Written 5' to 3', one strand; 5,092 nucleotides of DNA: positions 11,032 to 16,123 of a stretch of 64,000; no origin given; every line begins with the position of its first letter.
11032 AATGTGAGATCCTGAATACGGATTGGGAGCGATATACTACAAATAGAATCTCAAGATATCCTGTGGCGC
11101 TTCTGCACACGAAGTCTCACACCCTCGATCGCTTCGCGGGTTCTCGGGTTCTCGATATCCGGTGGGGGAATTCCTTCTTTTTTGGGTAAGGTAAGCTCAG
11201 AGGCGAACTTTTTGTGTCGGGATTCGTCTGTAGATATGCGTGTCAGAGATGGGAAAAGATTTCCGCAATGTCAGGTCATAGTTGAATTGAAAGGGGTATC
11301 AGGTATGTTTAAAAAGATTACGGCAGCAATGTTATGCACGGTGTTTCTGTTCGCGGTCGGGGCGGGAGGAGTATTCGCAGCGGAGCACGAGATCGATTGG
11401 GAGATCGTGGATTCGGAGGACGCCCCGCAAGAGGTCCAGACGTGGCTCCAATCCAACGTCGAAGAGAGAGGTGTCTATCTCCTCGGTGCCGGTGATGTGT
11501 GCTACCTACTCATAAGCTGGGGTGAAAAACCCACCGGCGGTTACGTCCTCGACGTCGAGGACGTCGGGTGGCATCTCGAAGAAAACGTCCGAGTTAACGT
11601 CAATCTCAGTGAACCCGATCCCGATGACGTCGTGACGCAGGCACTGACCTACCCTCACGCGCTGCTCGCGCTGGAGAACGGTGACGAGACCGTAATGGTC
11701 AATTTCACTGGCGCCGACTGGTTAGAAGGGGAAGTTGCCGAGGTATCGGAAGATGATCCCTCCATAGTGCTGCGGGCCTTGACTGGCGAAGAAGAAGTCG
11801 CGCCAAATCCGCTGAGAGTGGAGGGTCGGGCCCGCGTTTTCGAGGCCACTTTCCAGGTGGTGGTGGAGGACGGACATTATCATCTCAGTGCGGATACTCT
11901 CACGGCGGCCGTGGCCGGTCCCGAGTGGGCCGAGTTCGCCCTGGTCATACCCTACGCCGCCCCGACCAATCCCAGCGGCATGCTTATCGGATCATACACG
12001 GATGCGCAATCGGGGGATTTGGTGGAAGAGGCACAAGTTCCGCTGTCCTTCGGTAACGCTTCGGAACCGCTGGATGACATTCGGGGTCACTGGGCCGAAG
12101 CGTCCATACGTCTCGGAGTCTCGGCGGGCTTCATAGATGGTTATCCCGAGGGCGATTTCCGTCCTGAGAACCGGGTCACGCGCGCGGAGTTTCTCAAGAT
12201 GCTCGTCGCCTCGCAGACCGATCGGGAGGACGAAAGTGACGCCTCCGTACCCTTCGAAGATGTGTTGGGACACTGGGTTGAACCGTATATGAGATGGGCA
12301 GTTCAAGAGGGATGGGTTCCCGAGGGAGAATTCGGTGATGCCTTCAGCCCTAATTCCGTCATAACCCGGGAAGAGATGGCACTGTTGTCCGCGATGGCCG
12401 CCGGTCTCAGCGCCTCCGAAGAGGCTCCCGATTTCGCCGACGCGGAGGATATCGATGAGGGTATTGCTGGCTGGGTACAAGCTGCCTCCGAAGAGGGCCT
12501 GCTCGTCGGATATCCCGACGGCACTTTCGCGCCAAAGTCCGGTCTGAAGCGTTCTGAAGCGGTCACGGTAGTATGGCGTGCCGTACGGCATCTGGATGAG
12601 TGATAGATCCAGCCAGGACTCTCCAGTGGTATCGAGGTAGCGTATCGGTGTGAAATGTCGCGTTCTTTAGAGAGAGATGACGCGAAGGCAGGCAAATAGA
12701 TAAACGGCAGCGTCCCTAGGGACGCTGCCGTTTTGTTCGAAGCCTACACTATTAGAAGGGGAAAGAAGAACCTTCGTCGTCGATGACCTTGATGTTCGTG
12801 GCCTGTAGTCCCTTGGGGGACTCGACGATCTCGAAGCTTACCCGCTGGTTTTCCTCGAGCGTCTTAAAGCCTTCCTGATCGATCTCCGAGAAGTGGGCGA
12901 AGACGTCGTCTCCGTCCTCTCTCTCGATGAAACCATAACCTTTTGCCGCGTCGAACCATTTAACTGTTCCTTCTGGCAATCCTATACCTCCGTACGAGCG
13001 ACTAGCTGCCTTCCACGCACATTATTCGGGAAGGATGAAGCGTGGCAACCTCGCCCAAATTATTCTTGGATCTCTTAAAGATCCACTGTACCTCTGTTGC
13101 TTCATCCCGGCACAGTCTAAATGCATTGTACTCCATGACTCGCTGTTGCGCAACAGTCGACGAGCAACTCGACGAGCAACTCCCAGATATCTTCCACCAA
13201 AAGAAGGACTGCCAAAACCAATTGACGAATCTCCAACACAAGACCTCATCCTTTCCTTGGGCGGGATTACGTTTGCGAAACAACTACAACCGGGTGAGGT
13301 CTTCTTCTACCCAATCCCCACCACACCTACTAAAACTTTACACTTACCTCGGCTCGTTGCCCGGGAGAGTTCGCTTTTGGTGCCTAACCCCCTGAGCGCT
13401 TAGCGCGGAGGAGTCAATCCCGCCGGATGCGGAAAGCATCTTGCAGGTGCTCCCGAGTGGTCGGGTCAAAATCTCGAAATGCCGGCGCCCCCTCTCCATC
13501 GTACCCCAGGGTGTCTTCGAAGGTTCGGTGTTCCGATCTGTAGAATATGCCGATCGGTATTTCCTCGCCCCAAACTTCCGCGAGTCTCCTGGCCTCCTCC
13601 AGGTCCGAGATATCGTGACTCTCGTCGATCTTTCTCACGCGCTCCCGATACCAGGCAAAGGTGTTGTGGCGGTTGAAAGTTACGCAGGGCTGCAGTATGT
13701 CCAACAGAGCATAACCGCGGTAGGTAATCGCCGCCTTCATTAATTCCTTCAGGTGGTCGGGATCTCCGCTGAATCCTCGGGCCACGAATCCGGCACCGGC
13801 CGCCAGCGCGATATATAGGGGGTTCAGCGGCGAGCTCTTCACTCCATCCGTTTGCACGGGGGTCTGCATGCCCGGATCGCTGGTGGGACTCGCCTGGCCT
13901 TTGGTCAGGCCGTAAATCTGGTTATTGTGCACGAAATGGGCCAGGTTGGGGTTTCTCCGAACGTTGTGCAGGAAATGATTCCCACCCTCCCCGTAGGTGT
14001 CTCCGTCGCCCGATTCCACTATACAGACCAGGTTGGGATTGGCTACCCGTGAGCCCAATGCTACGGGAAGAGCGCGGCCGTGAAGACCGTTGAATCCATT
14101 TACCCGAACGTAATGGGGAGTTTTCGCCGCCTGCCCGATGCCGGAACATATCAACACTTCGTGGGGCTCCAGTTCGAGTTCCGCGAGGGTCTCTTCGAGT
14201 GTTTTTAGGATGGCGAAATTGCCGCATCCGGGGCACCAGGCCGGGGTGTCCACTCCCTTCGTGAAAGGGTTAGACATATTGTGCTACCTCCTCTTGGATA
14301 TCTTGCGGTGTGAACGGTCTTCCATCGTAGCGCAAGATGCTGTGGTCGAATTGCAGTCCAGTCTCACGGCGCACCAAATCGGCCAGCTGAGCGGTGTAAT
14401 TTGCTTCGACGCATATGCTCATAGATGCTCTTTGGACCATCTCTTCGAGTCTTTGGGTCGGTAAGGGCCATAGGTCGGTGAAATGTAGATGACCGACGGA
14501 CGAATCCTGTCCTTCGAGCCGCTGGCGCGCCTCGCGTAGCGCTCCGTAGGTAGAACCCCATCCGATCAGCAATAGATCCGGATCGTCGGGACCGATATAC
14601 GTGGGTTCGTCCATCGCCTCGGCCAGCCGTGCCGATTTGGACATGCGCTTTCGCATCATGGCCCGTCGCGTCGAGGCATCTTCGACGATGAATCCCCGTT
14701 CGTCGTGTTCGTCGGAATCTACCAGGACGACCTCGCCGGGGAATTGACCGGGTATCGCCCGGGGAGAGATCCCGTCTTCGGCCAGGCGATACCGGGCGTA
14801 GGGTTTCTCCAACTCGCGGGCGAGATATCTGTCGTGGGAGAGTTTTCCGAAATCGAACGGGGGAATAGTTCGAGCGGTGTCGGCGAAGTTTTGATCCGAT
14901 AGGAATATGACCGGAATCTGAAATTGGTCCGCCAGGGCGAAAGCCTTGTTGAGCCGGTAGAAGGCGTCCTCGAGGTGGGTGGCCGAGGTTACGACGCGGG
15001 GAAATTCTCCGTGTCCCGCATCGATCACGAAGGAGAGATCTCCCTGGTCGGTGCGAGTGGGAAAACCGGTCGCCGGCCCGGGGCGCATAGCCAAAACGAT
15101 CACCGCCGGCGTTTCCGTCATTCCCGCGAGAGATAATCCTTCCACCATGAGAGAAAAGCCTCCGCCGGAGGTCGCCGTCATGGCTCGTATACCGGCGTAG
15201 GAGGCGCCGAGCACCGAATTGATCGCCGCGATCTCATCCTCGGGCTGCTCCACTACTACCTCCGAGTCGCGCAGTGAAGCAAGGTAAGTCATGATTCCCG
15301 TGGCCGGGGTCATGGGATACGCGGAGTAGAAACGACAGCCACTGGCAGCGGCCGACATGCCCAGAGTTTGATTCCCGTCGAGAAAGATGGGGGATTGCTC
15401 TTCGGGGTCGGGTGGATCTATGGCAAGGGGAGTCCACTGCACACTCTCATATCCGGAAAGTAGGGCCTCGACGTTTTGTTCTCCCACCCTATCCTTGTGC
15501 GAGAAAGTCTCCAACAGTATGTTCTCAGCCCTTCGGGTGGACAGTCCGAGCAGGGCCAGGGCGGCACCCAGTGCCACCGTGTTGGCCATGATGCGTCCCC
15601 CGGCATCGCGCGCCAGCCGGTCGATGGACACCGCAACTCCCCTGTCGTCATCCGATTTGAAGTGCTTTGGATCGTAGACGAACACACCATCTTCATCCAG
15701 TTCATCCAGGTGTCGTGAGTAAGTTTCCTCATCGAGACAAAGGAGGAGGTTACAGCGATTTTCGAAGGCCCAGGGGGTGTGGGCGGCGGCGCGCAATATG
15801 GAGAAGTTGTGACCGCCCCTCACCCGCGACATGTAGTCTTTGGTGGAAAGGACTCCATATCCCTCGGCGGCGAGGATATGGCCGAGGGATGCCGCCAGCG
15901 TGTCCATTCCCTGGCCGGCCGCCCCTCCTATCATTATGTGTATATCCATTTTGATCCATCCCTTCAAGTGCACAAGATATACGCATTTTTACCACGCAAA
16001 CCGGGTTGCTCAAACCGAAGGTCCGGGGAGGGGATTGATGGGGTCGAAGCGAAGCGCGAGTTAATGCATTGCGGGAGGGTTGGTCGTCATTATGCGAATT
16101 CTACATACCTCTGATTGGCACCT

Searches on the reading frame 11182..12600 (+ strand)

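Call 19: search_protein_families(library=pfam, proteins=[window:11182-12600:+], max_evalue=0.001)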
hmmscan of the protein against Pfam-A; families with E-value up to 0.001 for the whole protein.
window:11182-12600:+ (473 aa): 3 families
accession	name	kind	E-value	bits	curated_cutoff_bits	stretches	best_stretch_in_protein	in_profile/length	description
PF00395.25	SLH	-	9.1e-26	90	20.8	3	297-337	2-43/44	S-layer homology domain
PF14343.11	PrcB_C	-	1.1e-14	54.7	24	1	108-164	2-55/56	PrcB C-terminal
PF10648.15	Gmad2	-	8.7e-10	39.2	25.7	1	204-278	11-85/86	Immunoglobulin-like domain of bacterial spore germination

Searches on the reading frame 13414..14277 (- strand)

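Call 19: search_protein_families(library=pfam, proteins=[window:13414-14277:-], max_evalue=0.001)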
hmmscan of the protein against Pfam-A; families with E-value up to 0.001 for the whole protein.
window:13414-14277:- (287 aa): 2 families
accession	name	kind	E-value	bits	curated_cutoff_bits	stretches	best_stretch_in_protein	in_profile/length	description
PF02775.26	TPP_enzyme_C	-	5.7e-26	91.6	21.9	1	51-194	16-151/151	Thiamine pyrophosphate enzyme, C-terminal TPP binding domain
PF12367.13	PFO_beta_C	-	3e-23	82.1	24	1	198-257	1-61/66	Pyruvate ferredoxin oxidoreductase beta subunit C terminal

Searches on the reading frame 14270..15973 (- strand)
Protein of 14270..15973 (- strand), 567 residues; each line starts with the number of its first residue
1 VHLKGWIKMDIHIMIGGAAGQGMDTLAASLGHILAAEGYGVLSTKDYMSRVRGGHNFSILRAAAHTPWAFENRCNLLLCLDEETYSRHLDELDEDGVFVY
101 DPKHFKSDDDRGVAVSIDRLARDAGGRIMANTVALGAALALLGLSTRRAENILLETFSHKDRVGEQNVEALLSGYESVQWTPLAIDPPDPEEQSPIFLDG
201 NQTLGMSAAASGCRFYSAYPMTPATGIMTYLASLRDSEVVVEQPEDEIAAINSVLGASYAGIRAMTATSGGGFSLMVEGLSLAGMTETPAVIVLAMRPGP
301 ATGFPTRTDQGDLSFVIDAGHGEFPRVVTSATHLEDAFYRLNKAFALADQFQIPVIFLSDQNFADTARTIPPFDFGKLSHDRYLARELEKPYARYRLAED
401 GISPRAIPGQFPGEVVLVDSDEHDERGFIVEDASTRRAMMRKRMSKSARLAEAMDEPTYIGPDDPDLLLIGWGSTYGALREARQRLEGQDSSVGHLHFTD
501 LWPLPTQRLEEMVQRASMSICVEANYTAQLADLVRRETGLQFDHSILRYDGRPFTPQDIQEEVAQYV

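Call 19: search_protein_families(library=pfam, proteins=[window:14270-15973:-], max_evalue=0.001)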
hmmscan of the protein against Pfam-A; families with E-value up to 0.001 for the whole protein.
window:14270-15973:- (567 aa): 4 families
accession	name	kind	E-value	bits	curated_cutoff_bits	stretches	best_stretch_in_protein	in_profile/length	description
PF01855.24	POR_N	-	5.2e-53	180.6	27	1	208-441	3-230/231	Pyruvate flavodoxin/ferredoxin oxidoreductase, thiamine diP-bdg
PF01558.24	POR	-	7.7e-32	111.3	27.4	1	19-176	1-173/173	Pyruvate ferredoxin/flavodoxin oxidoreductase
PF17147.9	PFOR_II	-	1.6e-06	28.9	27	1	466-559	2-102/102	Pyruvate:ferredoxin oxidoreductase core domain II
PF02780.25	Transketolase_C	-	0.00065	20.1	25.9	0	463-528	8-78/124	Transketolase, C-terminal domain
